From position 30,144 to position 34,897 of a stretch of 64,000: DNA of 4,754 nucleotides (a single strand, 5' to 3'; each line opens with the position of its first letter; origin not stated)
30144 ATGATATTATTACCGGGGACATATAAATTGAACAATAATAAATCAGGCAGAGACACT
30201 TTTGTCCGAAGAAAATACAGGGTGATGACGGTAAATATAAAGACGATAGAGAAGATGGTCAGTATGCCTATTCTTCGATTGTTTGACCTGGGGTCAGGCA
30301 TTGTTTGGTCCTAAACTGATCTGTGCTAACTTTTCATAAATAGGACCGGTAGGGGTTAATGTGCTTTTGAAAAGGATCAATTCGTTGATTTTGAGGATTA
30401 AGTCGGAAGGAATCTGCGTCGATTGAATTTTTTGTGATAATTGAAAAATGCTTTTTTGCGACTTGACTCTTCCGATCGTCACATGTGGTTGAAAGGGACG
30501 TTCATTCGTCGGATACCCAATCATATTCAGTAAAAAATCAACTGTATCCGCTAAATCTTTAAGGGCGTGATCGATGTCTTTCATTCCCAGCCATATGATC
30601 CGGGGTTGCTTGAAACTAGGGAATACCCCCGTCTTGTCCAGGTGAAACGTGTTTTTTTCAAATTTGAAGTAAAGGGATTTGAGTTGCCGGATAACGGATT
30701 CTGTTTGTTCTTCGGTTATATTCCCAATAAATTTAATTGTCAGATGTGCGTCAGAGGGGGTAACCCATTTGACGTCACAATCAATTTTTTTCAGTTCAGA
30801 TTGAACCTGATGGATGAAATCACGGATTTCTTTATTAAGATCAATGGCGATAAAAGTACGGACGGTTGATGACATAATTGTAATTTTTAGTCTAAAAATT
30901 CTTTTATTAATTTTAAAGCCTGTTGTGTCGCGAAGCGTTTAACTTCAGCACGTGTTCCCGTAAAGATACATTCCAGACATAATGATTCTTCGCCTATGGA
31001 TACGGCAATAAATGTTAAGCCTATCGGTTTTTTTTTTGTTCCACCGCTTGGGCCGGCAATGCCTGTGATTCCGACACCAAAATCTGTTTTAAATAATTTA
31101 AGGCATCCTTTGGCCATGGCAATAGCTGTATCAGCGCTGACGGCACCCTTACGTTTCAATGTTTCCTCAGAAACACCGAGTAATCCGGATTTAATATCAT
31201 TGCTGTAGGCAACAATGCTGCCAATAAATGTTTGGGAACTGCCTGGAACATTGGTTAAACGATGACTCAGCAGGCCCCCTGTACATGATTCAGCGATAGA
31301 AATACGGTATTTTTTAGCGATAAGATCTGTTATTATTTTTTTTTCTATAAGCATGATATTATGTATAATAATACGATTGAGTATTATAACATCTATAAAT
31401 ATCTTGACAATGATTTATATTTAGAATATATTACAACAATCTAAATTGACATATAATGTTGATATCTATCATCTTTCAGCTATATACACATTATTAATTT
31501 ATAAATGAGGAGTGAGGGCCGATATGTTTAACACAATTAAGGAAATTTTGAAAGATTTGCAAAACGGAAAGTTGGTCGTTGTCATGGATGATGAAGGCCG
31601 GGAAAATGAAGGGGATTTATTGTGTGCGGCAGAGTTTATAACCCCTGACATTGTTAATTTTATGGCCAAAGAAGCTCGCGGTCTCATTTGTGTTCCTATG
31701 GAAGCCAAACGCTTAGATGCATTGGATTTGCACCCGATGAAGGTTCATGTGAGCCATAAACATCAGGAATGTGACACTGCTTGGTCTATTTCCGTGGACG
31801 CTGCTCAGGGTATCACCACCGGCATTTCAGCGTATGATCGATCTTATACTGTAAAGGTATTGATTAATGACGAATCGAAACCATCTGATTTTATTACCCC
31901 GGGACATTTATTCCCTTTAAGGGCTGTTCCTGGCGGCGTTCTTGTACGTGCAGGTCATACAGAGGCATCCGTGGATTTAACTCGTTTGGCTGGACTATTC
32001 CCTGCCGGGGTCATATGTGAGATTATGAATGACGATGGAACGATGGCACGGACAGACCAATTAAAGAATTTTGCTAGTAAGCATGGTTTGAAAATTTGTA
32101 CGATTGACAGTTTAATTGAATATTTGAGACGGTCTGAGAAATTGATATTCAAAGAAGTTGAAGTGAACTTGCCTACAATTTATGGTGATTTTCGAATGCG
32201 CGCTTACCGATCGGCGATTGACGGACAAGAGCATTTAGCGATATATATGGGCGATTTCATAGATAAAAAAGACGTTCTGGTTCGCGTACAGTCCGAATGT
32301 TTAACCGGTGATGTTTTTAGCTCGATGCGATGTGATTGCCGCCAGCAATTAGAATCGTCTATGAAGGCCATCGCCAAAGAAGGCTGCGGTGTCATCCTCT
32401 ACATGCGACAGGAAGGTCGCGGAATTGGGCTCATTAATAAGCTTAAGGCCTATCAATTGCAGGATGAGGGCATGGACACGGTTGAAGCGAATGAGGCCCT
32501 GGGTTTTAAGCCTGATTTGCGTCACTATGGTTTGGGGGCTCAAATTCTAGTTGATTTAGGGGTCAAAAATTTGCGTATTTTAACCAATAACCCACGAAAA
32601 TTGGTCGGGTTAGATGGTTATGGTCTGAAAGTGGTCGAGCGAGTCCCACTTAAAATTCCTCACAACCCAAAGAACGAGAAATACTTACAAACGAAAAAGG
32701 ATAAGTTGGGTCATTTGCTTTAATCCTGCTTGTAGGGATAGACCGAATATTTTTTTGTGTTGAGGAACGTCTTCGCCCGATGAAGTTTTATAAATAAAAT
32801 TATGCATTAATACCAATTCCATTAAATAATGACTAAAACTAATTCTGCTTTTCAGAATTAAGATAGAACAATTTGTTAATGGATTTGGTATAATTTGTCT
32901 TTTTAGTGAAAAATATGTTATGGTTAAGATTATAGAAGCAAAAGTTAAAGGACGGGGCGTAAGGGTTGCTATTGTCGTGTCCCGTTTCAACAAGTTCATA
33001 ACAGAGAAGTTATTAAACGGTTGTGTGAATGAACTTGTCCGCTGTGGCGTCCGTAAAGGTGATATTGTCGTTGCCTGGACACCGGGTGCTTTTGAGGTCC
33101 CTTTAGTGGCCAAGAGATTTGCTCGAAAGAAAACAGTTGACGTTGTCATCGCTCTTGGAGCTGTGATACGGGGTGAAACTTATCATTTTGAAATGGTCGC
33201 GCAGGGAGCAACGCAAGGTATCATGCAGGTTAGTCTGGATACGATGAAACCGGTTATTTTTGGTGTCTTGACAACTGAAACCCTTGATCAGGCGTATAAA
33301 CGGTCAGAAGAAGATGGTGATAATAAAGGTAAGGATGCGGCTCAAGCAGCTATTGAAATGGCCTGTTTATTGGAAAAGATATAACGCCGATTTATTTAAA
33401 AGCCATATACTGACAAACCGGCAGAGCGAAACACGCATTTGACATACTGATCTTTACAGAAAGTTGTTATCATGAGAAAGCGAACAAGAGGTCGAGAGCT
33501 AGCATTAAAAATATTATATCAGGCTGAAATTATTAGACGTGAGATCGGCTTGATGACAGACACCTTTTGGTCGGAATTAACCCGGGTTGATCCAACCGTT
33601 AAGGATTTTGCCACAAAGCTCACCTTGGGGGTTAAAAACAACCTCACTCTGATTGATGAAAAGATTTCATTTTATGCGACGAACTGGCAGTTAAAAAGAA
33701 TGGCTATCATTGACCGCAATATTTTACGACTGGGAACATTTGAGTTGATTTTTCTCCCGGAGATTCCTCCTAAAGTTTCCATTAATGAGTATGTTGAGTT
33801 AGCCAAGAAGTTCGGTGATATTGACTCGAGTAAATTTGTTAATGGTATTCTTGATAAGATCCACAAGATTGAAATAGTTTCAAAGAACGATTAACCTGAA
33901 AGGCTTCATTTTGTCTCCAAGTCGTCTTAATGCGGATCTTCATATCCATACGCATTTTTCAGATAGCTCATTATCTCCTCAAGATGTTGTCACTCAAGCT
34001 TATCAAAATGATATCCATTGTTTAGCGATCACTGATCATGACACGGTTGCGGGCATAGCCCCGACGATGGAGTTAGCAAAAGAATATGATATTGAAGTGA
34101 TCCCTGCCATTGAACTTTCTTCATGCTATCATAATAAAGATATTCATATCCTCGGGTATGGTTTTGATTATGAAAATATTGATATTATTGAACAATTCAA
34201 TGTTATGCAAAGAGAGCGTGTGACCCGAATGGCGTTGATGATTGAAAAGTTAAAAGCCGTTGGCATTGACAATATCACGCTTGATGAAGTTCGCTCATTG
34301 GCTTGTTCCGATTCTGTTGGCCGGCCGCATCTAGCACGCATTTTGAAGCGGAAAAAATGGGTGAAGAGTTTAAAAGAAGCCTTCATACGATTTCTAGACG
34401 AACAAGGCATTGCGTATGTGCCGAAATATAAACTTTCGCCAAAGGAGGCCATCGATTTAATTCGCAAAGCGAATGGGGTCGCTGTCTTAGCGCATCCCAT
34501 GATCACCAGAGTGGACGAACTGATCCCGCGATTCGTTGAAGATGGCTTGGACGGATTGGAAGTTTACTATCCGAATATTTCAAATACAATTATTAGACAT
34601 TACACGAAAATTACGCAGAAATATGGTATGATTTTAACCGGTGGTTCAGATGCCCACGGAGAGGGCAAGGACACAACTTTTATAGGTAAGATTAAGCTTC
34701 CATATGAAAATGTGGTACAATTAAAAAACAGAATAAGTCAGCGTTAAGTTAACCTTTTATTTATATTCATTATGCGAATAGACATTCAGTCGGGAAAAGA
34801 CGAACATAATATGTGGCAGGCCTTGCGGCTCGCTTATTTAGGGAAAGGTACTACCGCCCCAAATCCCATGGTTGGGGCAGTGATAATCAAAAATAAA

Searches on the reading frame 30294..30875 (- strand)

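Call 70: search_protein_families(library=pfam, proteins=[window:30294-30875:-], max_evalue=0.001)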
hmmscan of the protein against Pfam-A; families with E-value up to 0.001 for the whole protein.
window:30294-30875:- (193 aa): 2 families
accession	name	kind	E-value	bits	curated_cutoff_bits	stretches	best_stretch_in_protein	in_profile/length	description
PF02834.22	LigT_PEase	-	4.4e-26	91.3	23.3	2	11-95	1-87/87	LigT like Phosphoesterase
PF13563.12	2_5_RNA_ligase2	-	3.8e-10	40.5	27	1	36-169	19-146/152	2'-5' RNA ligase superfamily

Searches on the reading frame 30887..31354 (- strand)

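Call 70: search_protein_families(library=pfam, proteins=[window:30887-31354:-], max_evalue=0.001)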
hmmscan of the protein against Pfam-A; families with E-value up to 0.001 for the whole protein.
window:30887-31354:- (155 aa): 1 family
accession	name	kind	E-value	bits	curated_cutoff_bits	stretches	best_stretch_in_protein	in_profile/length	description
PF02464.23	CinA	-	3.1e-53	180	23.5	1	3-153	4-154/155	Competence-damaged protein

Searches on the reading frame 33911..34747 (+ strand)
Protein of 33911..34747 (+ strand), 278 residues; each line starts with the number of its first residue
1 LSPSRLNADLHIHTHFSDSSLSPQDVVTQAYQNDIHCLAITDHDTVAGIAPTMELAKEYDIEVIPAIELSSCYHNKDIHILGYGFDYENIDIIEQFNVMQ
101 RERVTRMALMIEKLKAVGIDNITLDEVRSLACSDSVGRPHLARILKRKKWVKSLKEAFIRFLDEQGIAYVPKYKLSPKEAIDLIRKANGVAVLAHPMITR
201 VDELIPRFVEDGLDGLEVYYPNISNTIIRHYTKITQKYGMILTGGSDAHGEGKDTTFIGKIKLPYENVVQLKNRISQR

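Call 70: search_protein_families(library=pfam, proteins=[window:33911-34747:+], max_evalue=0.001)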
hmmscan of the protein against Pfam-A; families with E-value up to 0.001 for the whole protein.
window:33911-34747:+ (278 aa): 1 family
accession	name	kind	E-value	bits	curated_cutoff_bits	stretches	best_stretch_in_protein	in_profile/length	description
PF02811.25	PHP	-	7.2e-11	43.1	26.4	1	9-97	1-71/164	PHP domain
